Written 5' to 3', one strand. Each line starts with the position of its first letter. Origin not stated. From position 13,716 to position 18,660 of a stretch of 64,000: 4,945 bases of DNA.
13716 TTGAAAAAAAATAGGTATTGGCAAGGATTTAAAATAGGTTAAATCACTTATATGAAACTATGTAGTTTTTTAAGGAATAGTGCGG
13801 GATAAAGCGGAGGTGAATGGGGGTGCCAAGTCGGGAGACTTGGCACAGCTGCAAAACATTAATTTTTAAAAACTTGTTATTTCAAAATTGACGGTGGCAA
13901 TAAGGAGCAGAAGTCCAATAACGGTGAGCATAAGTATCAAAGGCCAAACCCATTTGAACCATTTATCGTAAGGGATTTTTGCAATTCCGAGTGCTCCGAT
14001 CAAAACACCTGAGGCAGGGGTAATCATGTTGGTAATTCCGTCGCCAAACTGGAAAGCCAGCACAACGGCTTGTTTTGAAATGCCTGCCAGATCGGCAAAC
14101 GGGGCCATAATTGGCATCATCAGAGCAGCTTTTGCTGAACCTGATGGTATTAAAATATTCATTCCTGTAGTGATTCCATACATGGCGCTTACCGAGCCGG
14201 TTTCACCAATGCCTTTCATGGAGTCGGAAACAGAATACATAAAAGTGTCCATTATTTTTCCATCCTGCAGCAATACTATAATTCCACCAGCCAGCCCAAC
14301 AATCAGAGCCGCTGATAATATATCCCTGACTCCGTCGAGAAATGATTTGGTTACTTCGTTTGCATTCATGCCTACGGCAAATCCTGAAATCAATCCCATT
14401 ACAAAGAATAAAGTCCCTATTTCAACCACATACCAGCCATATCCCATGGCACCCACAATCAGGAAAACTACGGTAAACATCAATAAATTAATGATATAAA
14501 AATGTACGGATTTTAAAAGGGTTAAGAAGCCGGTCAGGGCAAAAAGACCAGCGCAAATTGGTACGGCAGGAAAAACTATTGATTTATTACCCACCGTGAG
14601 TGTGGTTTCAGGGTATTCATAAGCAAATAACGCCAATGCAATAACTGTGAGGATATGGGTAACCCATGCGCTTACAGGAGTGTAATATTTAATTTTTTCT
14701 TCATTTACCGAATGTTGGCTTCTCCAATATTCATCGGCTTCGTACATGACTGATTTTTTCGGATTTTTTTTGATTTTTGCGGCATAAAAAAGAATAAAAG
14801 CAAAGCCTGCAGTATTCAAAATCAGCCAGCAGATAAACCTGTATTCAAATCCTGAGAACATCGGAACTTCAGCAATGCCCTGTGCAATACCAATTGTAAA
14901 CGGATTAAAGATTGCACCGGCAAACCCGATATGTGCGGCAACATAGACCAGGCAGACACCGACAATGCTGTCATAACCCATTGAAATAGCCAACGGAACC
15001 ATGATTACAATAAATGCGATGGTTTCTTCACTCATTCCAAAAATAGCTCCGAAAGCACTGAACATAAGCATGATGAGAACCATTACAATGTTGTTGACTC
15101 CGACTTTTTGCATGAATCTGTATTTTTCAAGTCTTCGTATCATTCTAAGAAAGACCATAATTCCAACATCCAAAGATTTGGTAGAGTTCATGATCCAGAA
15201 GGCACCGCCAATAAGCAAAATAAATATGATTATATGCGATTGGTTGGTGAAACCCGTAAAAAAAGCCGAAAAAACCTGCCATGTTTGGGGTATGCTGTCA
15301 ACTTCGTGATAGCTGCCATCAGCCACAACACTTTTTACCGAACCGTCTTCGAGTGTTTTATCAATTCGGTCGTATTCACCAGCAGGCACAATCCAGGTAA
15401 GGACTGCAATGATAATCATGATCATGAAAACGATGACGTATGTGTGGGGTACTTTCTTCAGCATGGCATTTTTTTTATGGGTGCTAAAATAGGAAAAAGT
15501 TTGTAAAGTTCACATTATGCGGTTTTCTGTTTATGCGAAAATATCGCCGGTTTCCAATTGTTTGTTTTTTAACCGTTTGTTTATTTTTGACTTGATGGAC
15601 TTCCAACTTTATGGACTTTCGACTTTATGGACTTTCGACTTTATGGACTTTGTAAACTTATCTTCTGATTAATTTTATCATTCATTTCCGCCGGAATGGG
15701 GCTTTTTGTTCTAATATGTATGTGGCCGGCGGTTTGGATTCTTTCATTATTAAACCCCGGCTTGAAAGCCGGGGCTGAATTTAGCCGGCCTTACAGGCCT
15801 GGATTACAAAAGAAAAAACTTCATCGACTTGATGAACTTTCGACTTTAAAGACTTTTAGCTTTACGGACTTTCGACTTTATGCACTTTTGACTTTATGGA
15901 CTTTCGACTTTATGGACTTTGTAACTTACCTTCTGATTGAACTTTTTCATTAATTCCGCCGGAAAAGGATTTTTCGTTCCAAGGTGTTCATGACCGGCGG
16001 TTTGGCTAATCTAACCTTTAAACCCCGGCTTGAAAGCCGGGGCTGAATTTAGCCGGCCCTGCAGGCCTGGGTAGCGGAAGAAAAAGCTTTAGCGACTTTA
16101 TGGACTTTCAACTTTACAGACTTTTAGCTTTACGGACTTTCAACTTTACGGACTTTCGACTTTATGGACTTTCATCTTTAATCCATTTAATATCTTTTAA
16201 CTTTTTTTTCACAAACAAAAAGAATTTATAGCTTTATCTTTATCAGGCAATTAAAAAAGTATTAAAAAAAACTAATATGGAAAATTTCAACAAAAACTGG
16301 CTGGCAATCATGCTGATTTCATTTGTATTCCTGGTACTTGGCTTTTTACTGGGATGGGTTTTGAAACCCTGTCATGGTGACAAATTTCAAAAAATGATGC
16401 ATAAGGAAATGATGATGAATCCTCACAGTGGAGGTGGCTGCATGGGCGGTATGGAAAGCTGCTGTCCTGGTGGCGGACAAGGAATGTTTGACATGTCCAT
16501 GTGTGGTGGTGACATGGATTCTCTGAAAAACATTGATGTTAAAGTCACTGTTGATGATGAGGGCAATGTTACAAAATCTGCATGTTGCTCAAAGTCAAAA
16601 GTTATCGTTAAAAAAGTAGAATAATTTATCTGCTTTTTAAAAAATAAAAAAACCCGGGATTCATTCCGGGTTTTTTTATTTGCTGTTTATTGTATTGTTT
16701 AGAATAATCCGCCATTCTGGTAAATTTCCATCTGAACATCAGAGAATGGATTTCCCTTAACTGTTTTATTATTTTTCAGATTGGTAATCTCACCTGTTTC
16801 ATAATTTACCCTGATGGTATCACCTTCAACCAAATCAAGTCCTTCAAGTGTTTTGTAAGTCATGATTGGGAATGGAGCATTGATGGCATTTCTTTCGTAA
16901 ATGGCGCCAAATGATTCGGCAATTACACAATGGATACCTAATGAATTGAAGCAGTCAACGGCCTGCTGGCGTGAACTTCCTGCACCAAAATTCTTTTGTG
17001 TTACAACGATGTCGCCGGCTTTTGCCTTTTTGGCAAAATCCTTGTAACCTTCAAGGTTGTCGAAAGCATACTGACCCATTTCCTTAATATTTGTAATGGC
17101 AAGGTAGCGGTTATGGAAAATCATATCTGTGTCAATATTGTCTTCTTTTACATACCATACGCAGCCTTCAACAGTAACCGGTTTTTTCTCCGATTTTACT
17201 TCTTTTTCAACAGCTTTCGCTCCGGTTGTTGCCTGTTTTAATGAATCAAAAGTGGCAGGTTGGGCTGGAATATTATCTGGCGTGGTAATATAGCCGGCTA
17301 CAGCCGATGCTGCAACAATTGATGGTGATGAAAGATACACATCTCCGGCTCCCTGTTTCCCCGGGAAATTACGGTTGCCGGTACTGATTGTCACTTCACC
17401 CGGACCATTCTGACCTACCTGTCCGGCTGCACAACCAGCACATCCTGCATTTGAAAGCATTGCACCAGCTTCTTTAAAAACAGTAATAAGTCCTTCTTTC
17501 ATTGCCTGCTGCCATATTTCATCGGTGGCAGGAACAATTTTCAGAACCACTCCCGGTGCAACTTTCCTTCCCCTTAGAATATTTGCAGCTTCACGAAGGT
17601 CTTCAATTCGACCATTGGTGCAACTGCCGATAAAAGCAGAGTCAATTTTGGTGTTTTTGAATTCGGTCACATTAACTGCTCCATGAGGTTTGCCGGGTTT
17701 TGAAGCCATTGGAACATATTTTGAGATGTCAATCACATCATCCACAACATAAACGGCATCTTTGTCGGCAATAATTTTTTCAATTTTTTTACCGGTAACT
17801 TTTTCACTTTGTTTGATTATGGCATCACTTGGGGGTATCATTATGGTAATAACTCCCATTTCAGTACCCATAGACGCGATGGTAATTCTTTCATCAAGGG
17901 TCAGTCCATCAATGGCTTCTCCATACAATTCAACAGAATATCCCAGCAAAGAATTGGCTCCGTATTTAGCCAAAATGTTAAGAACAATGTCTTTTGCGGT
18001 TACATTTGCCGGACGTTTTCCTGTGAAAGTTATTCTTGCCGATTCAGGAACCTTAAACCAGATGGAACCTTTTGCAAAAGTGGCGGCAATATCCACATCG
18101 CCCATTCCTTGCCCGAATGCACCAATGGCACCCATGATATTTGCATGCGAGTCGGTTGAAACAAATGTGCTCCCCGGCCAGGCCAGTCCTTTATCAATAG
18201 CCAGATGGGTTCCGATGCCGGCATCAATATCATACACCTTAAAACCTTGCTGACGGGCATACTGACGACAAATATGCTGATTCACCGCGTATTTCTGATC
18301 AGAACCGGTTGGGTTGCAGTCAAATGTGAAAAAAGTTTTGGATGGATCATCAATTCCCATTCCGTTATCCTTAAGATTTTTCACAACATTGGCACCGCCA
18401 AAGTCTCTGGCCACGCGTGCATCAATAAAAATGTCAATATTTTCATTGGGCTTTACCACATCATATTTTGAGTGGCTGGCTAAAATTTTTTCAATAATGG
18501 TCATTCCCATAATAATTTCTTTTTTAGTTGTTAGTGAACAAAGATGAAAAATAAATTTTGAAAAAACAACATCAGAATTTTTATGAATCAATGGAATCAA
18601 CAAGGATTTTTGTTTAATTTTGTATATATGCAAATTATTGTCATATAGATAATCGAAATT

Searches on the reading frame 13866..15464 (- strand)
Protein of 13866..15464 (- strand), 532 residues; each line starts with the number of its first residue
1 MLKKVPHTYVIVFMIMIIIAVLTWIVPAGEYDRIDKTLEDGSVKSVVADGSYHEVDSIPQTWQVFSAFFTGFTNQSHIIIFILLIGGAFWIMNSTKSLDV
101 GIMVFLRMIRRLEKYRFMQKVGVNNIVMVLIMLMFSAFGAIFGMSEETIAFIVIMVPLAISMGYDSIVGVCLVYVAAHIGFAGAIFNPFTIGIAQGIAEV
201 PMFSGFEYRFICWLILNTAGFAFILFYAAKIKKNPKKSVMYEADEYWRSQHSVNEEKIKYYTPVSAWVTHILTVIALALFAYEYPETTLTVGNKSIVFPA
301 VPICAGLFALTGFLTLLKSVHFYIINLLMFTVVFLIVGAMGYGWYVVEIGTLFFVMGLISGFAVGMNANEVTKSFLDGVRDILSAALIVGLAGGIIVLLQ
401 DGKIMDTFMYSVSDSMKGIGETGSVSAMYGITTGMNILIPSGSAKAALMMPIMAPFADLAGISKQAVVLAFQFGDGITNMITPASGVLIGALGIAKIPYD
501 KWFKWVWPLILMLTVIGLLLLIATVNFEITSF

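Call 60: search_protein_families(library=pfam, proteins=[window:13866-15464:-], max_evalue=0.00001)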
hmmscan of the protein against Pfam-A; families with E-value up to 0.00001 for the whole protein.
window:13866-15464:- (532 aa): 2 families
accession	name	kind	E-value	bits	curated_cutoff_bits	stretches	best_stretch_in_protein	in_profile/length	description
PF03606.21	DcuC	-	3.3e-95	319.7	23.1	1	6-525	2-460/461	C4-dicarboxylate anaerobic carrier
PF03806.19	ABG_transport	-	7e-09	34.9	27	1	349-523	303-486/502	AbgT putative transporter family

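Call 72: find_encoding_contigs(protein=window:13869-15464:-, flank=3000, max_places=8)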
Protein window:13869-15464:- (532 aa): 13 contigs read that carry it; 5 places shown.
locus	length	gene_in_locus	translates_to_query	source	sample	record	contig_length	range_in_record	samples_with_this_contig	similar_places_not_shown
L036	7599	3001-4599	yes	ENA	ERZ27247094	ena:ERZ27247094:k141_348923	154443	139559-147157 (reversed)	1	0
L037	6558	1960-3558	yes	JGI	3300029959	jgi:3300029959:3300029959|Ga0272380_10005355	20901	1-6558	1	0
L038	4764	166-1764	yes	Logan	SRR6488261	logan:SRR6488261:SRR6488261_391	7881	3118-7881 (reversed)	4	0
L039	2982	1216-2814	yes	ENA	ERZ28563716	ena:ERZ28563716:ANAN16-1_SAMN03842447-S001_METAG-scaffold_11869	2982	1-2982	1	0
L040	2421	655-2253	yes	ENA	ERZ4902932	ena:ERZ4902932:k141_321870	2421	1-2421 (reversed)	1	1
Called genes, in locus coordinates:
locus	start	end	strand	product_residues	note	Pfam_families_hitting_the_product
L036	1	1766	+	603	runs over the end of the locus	PF00330:Aconitase, PF00694:Aconitase_C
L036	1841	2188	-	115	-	-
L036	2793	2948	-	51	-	-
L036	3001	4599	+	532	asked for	PF03606:DcuC, PF03806:ABG_transport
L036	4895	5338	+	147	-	-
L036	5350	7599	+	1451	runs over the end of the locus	PF26766:Choice_anch_L, PF13573:SprB, PF00801:PKD, PF18911:PKD_4, PF13585:CHU_C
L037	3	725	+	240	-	?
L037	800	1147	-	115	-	-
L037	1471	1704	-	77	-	-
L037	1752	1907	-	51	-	-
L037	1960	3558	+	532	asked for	PF03606:DcuC, PF03806:ABG_transport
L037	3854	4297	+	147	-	-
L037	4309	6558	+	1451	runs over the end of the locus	PF26766:Choice_anch_L, PF13573:SprB, PF00801:PKD, PF18911:PKD_4, PF13585:CHU_C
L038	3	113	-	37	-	?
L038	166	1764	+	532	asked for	PF03606:DcuC, PF03806:ABG_transport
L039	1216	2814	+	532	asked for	PF03606:DcuC, PF03806:ABG_transport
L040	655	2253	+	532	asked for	PF03606:DcuC, PF03806:ABG_transport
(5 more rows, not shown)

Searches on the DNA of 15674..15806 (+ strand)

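Call 49: build_rna_model(alignment_id=A2)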
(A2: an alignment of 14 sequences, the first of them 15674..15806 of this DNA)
Model R1 built from alignment A2 (14 sequences, 138 columns); structure: RNAalifold consensus.
model positions 133; base pairs 19; branch points 2; effective number of sequences 1.63; information 0.59 bits per position. Calibrated on 0.2 Mb of random sequence (short: E-values are rough).
structure used (alignment columns):
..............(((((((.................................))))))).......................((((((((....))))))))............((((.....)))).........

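Call 50: search_with_rna_model(model_id=R1, sources=[window, L001, L017, L018, L019, L020, L021, L022, L023, L024, L026, L028, L029, L030, L031, L033, L035], max_evalue=1)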
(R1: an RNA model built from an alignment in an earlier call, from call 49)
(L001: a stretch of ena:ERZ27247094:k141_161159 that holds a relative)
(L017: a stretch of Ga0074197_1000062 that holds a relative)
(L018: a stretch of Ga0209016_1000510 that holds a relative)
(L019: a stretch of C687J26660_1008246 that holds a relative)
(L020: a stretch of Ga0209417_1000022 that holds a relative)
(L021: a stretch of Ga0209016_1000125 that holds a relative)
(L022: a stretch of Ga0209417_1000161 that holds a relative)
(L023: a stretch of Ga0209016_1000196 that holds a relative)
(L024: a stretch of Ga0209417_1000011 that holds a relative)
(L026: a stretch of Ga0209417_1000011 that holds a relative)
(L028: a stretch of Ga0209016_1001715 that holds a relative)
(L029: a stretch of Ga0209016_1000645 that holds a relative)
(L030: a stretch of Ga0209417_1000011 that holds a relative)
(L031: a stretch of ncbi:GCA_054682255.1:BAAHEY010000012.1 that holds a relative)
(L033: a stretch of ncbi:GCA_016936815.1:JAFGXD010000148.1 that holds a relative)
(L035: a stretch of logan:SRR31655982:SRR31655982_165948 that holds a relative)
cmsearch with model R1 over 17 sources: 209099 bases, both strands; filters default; matches with E-value up to 1: 45.
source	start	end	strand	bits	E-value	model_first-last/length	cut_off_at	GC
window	58775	58908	+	153.6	2.7e-37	1-133/133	no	0.46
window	58981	59114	+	153.6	2.7e-37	1-133/133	no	0.46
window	59187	59320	+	149.2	3.6e-36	1-133/133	no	0.45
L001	9741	9874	+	149.2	3.6e-36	1-133/133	no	0.45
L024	947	1078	-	149.1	3.8e-36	1-133/133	no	0.52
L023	10537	10668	+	147.7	8.8e-36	1-133/133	no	0.43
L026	9669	9800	-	147.7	8.8e-36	1-133/133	no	0.43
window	15674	15807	+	147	1.3e-35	1-133/133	no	0.47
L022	13791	13923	-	146.1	2.3e-35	1-133/133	no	0.5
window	15943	16074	+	140.8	5.2e-34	1-133/133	no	0.51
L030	3971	4105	-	132.8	6e-32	1-133/133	no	0.48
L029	1065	1195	-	132.1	9.3e-32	1-133/133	no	0.53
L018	3535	3665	+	131.6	1.2e-31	1-133/133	no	0.48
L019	1048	1177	-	129.4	4.7e-31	1-133/133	no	0.5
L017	7673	7803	+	125.7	4.1e-30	1-133/133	no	0.51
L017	7892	8023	+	122.2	3.4e-29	1-133/133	no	0.54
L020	4790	4908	+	115.1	2.3e-27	1-120/133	3'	0.5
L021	1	117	-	109.5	6.4e-26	1-116/133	3'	0.49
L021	164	295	-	93.2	1e-21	1-133/133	no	0.48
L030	4152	4283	-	93.2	1e-21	1-133/133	no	0.48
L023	10265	10465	+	72.9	1.7e-16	1-133/133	no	0.5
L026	9872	10072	-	72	3e-16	1-133/133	no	0.49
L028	824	935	+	67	5.8e-15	1-133/133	no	0.38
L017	7725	7829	-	27.5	9.1e-05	1-133/133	no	0.49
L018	3601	3727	-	24.5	0.00053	1-133/133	no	0.53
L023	9993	10152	+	22.8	0.0015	1-133/133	no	0.41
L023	10594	10643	-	19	0.014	76-126/133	no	0.46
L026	9694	9743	+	19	0.014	76-126/133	no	0.46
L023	10351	10464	-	17.7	0.031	1-133/133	no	0.46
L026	9873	9986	+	17.7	0.031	1-133/133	no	0.46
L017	7972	7991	-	17.3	0.04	82-101/133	no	0.75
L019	1079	1098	+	17.3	0.04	82-101/133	no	0.75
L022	13823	13842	+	17.3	0.04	82-101/133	no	0.75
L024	978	997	+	17.3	0.04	82-101/133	no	0.75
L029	1096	1115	+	17.3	0.04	82-101/133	no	0.75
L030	4004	4023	+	17.3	0.04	82-101/133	no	0.75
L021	1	51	+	15.5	0.12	60-133/133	5'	0.53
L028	886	903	-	13.8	0.31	83-100/133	no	0.72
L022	5368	5494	+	13.6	0.36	1-133/133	no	0.37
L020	4847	4894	-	13.5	0.38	77-126/133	no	0.46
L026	1090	1172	-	12.3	0.78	1-133/133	no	0.33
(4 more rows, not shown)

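Call 79: search_with_rna_model(model_id=R1, sources=[L041, L042, L043, L044, L045, L046, L047, L048, L049, L050, L051, L052, L053, L054, L055, L056, L057, L058, L059, L060, L061, L062, L063, L064, L065, L066, L067, L068, L069, L070, L071, L072, L073, L074, L075, L076, L077, L078, L079, L080, L081, L082, L083, L084, L085, L086, L087, L088, L089, L090, L091, L092, L093, L094, L095, L096, L097], max_evalue=0.01)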
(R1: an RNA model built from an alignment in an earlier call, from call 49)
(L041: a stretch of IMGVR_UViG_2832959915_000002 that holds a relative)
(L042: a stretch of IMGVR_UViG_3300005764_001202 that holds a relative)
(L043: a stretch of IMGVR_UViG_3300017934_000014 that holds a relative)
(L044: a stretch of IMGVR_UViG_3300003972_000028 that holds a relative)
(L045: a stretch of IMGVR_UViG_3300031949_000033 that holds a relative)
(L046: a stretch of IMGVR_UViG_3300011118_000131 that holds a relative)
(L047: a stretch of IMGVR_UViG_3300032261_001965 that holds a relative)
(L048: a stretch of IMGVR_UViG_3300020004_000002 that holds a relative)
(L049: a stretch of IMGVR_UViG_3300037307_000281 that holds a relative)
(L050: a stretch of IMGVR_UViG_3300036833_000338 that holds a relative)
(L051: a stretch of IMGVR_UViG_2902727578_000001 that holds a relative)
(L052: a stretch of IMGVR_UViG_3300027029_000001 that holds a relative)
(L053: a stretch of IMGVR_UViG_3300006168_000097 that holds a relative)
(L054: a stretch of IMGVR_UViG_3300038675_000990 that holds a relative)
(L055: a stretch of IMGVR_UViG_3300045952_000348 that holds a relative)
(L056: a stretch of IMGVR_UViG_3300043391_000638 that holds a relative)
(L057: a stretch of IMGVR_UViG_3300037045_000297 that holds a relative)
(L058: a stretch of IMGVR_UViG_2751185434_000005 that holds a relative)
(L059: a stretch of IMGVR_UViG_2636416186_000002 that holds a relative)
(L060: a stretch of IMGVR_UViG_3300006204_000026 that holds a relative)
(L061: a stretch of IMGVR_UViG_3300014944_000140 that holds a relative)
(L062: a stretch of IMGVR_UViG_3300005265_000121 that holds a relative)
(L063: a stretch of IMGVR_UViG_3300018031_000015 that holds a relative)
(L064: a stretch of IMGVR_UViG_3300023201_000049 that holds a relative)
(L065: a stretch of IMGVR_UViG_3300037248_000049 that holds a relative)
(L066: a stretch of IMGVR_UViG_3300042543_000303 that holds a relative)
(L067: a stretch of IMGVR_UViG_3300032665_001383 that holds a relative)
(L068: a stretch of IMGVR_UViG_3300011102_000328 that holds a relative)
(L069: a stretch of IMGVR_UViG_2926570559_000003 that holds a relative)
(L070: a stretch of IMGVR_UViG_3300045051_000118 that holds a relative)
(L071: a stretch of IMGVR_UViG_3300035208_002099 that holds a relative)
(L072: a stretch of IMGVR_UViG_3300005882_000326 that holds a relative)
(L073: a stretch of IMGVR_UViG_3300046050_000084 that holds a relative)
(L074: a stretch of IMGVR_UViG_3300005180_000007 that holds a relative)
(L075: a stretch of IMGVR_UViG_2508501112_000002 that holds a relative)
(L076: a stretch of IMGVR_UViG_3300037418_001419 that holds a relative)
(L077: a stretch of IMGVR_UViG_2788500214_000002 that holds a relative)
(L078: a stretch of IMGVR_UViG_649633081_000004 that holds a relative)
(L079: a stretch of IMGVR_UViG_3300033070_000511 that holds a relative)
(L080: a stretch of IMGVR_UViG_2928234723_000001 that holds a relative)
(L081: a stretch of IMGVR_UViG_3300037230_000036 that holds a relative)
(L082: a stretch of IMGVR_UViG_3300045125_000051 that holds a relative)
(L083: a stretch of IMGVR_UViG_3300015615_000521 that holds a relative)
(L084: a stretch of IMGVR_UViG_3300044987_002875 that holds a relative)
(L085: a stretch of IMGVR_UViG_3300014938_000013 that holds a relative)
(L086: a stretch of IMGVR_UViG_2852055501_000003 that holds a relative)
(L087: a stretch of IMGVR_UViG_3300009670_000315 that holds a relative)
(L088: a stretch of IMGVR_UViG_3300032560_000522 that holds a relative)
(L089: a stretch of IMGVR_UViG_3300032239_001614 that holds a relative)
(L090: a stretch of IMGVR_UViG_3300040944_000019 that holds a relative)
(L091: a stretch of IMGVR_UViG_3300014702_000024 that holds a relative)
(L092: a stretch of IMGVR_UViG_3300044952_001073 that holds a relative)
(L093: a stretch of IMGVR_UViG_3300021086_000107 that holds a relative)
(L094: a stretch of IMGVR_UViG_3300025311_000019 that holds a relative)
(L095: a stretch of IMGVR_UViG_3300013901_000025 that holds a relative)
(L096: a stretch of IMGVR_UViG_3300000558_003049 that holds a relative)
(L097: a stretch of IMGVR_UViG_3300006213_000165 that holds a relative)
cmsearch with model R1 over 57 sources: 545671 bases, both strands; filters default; matches with E-value up to 0.01: 0.
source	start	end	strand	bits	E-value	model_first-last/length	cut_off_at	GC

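Call 80: search_with_rna_model(model_id=R1, sources=[window, L017, L018, L019, L022, L023, L024, L027, L028, L029, L030], max_evalue=1e-10, make_alignment=true)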
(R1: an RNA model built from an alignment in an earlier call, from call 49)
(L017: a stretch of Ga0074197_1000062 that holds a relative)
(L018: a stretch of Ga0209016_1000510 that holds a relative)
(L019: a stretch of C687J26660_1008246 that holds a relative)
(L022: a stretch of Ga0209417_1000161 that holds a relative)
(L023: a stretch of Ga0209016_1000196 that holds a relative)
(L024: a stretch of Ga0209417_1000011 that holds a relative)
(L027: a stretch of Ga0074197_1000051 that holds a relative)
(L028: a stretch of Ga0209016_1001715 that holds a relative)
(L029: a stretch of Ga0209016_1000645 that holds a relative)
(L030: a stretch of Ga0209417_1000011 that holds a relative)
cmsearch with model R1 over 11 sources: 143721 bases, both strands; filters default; matches with E-value up to 1e-10: 18.
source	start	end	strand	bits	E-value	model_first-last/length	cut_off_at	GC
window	58775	58908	+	153.6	1.8e-37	1-133/133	no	0.46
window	58981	59114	+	153.6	1.8e-37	1-133/133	no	0.46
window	59187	59320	+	149.2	2.5e-36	1-133/133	no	0.45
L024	947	1078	-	149.1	2.6e-36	1-133/133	no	0.52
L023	10537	10668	+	147.7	6.1e-36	1-133/133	no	0.43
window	15674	15807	+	147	9e-36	1-133/133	no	0.47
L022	13791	13923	-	146.1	1.6e-35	1-133/133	no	0.5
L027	1932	2064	-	142.5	1.3e-34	1-133/133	no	0.5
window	15943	16074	+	140.8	3.6e-34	1-133/133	no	0.51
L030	3971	4105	-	132.8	4.1e-32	1-133/133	no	0.48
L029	1065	1195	-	132.1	6.4e-32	1-133/133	no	0.53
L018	3535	3665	+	131.6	8.4e-32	1-133/133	no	0.48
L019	1048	1177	-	129.4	3.2e-31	1-133/133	no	0.5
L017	7673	7803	+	125.7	2.8e-30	1-133/133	no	0.51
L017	7892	8023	+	122.2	2.3e-29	1-133/133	no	0.54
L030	4152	4283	-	93.2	7e-22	1-133/133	no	0.48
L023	10265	10465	+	72.9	1.2e-16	1-133/133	no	0.5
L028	824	935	+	67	4e-15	1-133/133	no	0.38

Alignment A3: 18 matches aligned to the model, 215 columns, each read 5' to 3' on its own strand. Consensus structure (alignment columns), stored with it:
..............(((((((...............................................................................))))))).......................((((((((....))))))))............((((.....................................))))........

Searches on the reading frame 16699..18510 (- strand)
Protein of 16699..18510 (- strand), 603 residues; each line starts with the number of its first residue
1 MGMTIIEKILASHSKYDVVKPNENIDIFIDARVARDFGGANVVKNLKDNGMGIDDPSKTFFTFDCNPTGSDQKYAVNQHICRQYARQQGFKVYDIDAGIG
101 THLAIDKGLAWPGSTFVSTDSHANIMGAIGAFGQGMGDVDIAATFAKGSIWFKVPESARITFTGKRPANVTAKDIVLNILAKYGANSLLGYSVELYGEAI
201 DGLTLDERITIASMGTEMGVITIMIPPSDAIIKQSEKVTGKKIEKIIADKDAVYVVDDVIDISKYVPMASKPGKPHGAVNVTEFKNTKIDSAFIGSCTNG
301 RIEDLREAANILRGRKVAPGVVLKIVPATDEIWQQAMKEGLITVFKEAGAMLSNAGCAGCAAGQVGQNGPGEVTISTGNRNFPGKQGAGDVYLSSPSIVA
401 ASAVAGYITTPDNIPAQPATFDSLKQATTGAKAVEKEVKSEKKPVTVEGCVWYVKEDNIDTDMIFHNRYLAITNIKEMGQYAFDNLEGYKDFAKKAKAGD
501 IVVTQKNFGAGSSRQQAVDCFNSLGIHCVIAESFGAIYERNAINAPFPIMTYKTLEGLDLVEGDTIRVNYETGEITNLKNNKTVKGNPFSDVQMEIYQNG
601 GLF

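Call 60: search_protein_families(library=pfam, proteins=[window:16699-18510:-], max_evalue=0.00001)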
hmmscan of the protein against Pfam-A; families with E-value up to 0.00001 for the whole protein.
window:16699-18510:- (603 aa): 2 families
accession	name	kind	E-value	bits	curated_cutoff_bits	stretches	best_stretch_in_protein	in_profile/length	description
PF00330.25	Aconitase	-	3.9e-79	267.2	28.7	1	7-406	1-463/463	Aconitase family (aconitate hydratase)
PF00694.25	Aconitase_C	-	2.8e-14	54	22.8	1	482-545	62-121/131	Aconitase C-terminal domain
